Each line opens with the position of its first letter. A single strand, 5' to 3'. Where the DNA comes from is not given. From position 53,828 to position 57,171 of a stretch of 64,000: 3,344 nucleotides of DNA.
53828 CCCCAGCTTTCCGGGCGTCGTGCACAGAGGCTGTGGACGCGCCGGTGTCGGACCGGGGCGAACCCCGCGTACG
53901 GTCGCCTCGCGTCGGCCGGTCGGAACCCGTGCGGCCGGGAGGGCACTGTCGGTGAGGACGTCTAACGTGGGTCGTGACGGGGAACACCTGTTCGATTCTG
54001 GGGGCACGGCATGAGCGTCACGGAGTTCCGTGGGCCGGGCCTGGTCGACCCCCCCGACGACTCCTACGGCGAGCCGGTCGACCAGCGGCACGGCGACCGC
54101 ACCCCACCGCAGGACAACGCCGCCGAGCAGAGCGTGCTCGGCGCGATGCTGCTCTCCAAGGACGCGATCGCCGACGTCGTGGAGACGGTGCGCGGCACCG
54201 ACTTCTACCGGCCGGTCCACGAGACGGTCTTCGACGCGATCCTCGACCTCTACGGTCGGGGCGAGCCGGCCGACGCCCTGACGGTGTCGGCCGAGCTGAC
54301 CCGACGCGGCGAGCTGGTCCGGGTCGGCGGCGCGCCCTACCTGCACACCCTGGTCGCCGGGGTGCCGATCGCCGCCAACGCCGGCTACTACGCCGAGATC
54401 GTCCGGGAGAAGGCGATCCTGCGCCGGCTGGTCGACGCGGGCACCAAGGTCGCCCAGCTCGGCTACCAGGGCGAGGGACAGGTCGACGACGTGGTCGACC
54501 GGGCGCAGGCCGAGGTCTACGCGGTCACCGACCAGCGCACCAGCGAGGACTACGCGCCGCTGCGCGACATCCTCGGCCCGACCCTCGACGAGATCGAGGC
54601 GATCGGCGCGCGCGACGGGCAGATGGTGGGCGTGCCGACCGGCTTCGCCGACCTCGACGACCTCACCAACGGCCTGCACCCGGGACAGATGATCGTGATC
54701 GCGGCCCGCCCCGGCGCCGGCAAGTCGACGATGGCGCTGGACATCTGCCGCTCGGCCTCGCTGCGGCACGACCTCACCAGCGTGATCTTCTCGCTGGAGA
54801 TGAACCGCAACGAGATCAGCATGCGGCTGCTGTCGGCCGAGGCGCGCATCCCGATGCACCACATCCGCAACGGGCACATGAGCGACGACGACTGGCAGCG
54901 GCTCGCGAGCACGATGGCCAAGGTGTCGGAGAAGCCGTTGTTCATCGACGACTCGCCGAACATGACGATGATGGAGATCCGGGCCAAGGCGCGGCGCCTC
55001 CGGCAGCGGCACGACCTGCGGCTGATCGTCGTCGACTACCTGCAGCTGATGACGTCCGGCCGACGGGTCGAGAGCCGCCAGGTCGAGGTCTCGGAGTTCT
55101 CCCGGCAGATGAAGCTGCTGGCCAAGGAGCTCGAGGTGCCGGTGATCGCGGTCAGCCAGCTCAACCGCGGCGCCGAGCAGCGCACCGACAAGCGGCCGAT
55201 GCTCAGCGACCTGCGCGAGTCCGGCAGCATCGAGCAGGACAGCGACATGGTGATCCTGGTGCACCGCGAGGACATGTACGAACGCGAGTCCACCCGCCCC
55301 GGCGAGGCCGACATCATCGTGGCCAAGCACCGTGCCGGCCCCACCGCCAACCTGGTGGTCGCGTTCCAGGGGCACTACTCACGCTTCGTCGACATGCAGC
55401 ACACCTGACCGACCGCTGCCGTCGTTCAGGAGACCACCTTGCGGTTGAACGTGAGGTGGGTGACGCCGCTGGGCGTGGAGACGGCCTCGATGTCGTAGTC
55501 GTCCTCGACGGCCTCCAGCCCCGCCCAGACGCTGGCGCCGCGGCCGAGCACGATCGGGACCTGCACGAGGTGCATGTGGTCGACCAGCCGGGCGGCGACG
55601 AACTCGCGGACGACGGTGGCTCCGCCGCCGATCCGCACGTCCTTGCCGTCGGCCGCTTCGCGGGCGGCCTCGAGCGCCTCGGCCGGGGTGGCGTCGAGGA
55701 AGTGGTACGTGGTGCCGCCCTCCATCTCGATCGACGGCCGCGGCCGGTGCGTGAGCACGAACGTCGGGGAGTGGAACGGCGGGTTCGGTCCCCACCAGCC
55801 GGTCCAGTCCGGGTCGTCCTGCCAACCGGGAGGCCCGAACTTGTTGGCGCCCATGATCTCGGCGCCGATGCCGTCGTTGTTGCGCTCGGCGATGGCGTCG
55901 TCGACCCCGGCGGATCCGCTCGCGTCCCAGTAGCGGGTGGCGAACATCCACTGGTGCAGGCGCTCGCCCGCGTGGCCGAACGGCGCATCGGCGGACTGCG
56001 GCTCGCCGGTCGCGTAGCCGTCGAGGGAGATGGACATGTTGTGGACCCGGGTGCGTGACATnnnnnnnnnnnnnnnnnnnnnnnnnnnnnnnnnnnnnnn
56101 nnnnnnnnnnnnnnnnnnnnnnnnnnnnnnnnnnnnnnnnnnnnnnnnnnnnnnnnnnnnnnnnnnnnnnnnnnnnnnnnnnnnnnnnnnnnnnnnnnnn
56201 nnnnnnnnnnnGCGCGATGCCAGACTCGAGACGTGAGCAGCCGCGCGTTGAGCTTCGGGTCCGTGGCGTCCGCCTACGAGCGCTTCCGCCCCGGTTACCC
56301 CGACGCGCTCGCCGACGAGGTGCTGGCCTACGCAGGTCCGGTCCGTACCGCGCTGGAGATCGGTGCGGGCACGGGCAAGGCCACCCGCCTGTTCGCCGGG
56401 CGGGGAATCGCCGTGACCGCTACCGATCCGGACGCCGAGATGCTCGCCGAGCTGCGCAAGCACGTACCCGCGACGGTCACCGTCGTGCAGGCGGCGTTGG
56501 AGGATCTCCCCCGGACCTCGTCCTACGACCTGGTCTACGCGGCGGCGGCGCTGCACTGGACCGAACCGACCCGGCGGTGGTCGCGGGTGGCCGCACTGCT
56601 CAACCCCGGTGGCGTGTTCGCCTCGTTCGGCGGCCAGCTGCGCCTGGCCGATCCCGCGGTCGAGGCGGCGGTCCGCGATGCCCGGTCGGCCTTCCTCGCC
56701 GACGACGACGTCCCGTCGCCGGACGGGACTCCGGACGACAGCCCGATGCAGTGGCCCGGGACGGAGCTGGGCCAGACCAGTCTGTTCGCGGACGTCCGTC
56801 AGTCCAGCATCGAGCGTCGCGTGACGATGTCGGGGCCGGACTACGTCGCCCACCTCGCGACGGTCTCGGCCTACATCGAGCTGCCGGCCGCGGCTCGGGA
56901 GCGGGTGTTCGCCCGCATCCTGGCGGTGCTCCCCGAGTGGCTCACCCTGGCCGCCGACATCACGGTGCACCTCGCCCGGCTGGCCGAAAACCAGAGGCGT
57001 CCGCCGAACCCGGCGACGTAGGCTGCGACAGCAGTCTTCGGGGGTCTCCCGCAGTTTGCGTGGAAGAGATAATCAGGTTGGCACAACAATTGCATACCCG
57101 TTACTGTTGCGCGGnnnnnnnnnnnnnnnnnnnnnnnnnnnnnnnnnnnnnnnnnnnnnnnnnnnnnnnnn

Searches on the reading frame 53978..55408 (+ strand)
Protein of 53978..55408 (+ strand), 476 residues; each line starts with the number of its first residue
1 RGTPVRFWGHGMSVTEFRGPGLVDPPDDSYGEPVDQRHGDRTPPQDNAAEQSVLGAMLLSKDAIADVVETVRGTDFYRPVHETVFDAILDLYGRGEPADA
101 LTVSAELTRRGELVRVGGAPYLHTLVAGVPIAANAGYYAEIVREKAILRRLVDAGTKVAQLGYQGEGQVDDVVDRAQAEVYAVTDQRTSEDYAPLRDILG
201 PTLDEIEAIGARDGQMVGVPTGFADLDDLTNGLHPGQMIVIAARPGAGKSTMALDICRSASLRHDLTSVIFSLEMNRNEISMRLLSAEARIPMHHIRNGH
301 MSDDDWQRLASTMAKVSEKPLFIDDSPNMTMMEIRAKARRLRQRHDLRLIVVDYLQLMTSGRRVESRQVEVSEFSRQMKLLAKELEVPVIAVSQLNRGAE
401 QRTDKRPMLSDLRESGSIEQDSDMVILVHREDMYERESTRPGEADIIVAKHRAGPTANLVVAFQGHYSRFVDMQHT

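Call 37: search_protein_families(library=pfam, proteins=[window:53978-55408:+])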
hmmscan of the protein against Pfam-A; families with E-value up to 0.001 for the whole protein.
window:53978-55408:+ (476 aa): 4 families
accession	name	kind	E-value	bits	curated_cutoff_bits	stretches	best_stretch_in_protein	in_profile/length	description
PF03796.21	DnaB_C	-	5.3e-104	347.6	27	1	218-471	1-254/255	DnaB-like helicase C terminal domain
PF00772.26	DnaB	-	1.9e-32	111.8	23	1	43-144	2-103/103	DnaB-like helicase N terminal domain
PF13481.12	AAA_25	-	6.8e-18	65.4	27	1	221-397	17-192/195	AAA domain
PF06745.19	ATPase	-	2.9e-05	24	26.6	1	219-400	1-169/231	KaiC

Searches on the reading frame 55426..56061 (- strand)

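Call 37: search_protein_families(library=pfam, proteins=[window:55426-56061:-])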
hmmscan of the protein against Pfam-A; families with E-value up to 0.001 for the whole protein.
window:55426-56061:- (211 aa): 1 family
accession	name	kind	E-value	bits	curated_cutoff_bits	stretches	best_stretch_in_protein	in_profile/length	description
PF01872.23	RibD_C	-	5.8e-13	49.5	24.1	1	8-178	6-171/197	RibD C-terminal domain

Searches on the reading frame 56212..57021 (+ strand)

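Call 37: search_protein_families(library=pfam, proteins=[window:56212-57021:+])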
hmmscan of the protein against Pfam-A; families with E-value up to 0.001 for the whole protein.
window:56212-57021:+ (269 aa): 5 families
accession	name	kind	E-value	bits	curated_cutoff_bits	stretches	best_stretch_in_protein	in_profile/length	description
PF08241.18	Methyltransf_11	-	8.4e-16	58.8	21.2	1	48-137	1-94/95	Methyltransferase domain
PF13649.12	Methyltransf_25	-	1e-15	58.6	27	1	48-134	2-97/97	Methyltransferase domain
PF08242.18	Methyltransf_12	-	2.5e-14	54.2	30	1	48-136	1-98/98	Methyltransferase domain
PF13489.12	Methyltransf_23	-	5.2e-08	33.2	27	1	22-136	1-114/164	Methyltransferase domain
PF13847.12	Methyltransf_31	-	0.00071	19.7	27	0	46-137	6-108/145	Methyltransferase domain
